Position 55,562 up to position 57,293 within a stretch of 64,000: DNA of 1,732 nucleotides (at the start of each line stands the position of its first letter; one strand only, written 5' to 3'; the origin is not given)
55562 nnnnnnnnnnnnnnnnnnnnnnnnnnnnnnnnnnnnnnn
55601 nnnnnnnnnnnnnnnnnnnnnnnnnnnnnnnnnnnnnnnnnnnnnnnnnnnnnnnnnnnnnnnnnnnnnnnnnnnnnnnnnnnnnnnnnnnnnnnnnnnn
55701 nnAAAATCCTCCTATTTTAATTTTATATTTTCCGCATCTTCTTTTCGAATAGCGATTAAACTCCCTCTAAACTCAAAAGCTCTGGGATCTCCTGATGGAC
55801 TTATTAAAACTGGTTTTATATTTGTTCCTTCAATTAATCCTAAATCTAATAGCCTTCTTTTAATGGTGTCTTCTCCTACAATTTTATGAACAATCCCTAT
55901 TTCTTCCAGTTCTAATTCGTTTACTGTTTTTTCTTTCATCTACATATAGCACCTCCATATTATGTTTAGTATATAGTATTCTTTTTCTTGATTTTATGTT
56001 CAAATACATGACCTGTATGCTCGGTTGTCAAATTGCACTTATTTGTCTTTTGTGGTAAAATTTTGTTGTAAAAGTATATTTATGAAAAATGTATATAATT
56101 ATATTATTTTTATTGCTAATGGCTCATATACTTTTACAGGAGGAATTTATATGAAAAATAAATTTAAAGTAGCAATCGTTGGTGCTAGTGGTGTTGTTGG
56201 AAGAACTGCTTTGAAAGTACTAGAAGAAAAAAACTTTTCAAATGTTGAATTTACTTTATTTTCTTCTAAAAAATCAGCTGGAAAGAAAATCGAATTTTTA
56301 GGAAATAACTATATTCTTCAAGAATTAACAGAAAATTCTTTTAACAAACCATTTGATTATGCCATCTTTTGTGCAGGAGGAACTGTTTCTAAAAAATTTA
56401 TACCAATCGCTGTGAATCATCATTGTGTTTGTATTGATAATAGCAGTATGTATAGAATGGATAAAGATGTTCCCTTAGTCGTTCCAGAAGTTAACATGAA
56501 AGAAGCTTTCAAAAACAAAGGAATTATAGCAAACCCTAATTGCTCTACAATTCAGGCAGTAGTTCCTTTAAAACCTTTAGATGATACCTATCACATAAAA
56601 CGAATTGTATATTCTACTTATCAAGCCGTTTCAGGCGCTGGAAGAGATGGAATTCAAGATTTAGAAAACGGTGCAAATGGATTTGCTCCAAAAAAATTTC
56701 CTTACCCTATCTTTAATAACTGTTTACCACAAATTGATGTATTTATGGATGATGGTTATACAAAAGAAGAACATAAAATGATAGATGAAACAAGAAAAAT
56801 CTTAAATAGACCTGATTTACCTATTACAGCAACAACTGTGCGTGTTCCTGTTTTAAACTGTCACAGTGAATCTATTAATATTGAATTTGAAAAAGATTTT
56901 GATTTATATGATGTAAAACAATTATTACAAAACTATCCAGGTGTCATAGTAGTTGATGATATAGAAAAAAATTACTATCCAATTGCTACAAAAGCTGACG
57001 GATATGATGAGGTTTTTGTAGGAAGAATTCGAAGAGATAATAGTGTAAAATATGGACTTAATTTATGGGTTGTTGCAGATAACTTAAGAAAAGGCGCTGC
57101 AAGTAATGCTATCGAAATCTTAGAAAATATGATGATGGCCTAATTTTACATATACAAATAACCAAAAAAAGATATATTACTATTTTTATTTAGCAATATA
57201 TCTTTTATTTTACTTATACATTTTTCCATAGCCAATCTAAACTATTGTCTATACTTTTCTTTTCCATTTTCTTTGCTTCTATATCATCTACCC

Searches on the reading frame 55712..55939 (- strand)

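Call 89: search_protein_families(library=pfam, proteins=[window:55712-55939:-], max_evalue=0.00001)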
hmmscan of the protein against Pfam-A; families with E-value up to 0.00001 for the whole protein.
window:55712-55939:- (75 aa): 1 family
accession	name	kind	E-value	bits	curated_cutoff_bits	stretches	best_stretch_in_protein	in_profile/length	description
PF04023.20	FeoA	-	8.1e-15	55.1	23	1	5-73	2-71/74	FeoA domain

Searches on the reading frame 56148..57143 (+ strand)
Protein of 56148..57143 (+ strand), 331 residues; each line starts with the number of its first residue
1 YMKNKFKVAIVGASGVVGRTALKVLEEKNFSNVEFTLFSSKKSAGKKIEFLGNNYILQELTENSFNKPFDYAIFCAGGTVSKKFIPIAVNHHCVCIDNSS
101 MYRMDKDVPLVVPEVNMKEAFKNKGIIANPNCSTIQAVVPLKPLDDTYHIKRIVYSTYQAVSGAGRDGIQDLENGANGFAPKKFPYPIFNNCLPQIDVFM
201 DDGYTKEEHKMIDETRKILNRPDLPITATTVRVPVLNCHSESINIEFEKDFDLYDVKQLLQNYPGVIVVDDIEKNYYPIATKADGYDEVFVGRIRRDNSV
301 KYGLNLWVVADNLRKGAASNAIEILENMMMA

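Call 89: search_protein_families(library=pfam, proteins=[window:56148-57143:+], max_evalue=0.00001)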
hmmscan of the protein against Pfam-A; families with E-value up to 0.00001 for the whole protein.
window:56148-57143:+ (331 aa): 2 families
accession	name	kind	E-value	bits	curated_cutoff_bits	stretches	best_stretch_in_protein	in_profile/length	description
PF02774.23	Semialdhyde_dhC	-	4.4e-48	164.3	26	1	141-315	1-184/184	Semialdehyde dehydrogenase, dimerisation domain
PF01118.30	Semialdhyde_dh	-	9e-31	107.2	26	1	7-119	1-117/121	Semialdehyde dehydrogenase, NAD binding domain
